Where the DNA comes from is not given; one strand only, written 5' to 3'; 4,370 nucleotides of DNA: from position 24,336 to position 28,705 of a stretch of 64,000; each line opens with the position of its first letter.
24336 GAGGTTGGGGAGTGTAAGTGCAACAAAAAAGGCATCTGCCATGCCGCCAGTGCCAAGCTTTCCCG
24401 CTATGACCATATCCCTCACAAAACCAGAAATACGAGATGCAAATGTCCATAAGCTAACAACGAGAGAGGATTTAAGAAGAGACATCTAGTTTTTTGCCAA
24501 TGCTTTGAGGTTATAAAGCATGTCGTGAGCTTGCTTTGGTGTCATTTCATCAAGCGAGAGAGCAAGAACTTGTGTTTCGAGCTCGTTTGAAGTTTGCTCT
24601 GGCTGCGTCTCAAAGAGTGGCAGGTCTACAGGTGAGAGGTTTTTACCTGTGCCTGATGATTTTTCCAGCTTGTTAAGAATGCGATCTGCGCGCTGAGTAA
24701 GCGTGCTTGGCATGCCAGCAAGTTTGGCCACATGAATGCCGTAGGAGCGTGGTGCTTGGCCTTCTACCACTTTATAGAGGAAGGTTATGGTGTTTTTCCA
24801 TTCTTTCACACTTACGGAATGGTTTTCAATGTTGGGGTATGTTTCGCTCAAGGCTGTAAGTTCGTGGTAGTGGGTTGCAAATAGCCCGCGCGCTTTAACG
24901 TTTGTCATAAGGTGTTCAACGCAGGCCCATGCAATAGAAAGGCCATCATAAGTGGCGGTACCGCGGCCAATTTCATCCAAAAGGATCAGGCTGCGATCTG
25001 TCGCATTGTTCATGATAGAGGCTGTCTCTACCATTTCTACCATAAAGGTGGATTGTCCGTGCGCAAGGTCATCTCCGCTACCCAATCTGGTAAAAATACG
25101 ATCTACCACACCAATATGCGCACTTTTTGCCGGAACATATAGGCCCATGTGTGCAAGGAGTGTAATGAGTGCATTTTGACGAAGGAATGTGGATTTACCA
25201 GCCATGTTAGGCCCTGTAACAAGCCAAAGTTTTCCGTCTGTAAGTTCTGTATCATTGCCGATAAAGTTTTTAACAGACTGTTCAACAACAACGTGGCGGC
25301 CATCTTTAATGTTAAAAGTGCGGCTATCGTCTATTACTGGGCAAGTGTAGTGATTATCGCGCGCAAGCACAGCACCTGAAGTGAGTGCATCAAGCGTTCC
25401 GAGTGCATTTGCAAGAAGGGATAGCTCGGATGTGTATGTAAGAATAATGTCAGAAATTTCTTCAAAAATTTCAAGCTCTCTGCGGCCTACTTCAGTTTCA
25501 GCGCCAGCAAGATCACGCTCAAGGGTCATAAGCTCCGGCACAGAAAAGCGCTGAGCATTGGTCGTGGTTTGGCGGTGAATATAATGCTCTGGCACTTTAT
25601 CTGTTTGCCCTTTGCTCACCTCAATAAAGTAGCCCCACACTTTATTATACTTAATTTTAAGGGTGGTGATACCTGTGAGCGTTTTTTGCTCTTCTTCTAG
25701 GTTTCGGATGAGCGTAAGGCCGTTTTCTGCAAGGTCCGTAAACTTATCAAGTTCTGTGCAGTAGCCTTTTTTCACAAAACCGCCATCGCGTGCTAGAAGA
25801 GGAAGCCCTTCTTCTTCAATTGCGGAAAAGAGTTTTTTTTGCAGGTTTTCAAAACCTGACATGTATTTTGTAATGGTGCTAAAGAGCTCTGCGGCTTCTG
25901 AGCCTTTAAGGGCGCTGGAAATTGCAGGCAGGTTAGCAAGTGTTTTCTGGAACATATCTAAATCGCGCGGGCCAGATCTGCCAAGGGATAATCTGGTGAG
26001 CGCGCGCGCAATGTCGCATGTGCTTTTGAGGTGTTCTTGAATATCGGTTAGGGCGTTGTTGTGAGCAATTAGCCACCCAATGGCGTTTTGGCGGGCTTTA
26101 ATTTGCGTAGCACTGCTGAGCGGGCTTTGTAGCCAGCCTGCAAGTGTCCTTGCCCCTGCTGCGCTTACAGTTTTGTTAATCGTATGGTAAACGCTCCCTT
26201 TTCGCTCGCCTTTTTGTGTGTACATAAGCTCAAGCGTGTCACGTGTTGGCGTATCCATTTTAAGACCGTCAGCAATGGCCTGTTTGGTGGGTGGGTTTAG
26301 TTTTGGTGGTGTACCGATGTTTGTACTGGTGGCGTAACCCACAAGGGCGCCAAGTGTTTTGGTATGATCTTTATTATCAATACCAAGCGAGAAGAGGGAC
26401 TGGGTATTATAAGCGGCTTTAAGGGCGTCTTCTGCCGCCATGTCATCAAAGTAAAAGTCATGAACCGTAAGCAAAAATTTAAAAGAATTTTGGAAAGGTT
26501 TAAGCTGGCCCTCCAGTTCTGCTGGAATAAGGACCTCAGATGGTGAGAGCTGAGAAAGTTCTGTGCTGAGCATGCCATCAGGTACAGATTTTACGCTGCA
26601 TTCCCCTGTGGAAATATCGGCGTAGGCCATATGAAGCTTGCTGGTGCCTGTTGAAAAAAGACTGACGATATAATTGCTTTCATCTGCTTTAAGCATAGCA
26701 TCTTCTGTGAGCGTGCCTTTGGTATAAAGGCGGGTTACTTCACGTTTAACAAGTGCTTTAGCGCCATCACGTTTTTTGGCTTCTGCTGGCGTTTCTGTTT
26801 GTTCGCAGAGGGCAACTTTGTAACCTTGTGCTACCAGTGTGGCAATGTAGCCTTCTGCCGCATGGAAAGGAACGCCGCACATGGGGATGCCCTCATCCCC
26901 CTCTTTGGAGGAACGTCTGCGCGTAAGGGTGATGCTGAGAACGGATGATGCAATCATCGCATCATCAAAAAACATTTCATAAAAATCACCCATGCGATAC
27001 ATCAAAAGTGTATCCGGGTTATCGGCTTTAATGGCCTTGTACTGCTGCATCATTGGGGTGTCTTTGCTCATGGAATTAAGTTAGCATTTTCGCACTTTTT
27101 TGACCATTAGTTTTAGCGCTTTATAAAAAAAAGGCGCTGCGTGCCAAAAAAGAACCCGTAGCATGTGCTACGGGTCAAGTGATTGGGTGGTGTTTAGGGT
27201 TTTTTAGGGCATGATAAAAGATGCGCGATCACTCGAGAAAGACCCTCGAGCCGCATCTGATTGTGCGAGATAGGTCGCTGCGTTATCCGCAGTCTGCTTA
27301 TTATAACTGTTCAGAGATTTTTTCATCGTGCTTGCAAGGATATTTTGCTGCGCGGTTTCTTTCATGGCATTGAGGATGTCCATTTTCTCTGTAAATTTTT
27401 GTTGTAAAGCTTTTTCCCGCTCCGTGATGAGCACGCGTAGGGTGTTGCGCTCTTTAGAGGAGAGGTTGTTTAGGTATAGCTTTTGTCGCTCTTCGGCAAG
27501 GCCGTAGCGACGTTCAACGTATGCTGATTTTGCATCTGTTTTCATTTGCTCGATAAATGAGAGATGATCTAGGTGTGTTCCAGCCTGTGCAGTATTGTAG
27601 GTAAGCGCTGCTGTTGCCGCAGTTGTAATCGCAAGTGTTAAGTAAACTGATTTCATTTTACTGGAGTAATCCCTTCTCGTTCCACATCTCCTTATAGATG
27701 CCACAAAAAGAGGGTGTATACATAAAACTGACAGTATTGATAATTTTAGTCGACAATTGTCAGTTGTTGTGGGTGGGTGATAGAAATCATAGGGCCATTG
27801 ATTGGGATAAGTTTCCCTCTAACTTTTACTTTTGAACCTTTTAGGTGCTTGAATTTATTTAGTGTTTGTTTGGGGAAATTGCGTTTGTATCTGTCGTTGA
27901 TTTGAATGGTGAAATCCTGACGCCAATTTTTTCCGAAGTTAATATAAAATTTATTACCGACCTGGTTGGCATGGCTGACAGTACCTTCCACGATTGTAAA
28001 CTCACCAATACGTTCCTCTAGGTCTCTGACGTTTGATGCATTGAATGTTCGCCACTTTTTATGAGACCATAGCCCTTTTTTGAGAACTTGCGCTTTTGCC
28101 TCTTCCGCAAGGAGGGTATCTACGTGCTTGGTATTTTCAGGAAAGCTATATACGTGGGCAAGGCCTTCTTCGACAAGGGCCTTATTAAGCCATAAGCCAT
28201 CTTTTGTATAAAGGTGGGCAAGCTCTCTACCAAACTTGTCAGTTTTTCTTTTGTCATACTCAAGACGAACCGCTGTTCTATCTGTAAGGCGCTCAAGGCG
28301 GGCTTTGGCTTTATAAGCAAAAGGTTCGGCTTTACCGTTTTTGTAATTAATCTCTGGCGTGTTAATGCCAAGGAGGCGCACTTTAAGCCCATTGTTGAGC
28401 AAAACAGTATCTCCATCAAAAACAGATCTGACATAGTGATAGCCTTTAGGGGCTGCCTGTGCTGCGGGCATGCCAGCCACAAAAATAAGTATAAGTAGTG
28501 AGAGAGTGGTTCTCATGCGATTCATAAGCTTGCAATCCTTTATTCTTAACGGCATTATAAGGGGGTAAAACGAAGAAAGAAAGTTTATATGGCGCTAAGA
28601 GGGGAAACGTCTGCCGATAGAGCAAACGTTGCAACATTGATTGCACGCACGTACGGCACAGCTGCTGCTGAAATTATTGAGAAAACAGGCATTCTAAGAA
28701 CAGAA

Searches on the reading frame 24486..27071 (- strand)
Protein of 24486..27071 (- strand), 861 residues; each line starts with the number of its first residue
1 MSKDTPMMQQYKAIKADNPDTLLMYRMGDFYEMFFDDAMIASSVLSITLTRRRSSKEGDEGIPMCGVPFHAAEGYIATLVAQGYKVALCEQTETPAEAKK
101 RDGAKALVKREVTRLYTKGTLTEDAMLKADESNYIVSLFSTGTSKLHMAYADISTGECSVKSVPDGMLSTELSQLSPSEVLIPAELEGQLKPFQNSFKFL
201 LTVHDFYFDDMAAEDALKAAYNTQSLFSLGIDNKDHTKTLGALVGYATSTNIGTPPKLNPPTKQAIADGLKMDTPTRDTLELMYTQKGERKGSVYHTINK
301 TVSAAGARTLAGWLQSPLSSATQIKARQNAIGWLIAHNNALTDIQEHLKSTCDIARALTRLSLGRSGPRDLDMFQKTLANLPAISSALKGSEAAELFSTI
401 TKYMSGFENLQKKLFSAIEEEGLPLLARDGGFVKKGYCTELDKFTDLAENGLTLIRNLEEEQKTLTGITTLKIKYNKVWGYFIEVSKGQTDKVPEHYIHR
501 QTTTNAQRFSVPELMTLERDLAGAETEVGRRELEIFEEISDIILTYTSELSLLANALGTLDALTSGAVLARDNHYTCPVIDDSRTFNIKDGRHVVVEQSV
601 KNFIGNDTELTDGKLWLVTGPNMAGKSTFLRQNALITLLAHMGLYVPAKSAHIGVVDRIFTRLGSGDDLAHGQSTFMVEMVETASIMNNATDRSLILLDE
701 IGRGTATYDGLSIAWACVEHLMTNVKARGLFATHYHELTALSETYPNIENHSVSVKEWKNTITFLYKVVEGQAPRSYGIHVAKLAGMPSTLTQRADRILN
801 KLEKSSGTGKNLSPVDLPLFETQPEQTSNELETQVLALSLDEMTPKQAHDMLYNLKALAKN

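Call 7: search_protein_families(library=pfam, proteins=[window:24486-27071:-], max_evalue=0.01)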
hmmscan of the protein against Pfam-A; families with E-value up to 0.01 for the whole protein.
window:24486-27071:- (861 aa): 5 families
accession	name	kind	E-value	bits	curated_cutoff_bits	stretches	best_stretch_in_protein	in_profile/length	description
PF00488.27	MutS_V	-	8.1e-85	284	30.2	1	616-803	1-188/188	MutS domain V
PF01624.25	MutS_I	-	1.5e-43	148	20.6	1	5-124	1-112/113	MutS domain I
PF05192.23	MutS_III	-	1.6e-35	123.7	34.1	1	276-567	2-194/194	MutS domain III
PF05190.23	MutS_IV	-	1.6e-23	83.2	22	1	436-527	1-92/92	MutS family domain IV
PF05188.22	MutS_II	-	6.7e-14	52.9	25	1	133-255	1-129/133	MutS domain II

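Call 85: search_protein_families(library=pfam, proteins=[L021:7013-7831:+], max_evalue=0.001)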
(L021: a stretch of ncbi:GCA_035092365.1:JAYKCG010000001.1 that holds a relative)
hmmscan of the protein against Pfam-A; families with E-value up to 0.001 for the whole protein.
L021:7013-7831:+ (272 aa): 2 families
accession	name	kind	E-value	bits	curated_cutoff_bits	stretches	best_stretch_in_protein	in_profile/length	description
PF02562.22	PhoH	-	8.8e-41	140.1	27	1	35-260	2-202/205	PhoH-like protein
PF13604.12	AAA_30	-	1.2e-08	35.3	27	0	174-211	90-128/191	AAA domain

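Call 89: search_protein_families(library=padloc, proteins=[L021:7013-7831:+], max_evalue=0.01)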
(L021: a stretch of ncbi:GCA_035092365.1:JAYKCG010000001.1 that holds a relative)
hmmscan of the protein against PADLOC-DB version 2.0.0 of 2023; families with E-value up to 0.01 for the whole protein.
L021:7013-7831:+ (272 aa): 2 families
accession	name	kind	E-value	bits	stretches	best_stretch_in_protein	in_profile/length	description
PDLC02372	Nhi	-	0.00072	16.3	0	157-211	248-300/470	-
PDLC02350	AbiO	-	0.0063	13.3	0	58-72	197-211/468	AbiO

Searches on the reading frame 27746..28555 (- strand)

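Call 7: search_protein_families(library=pfam, proteins=[window:27746-28555:-], max_evalue=0.01)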
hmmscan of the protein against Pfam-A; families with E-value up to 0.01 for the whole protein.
window:27746-28555:- (269 aa): 1 family
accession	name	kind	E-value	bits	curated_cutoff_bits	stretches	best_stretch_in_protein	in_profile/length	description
PF00565.23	SNase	-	2.9e-23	82.8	21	1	58-164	1-106/107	Staphylococcal nuclease homologue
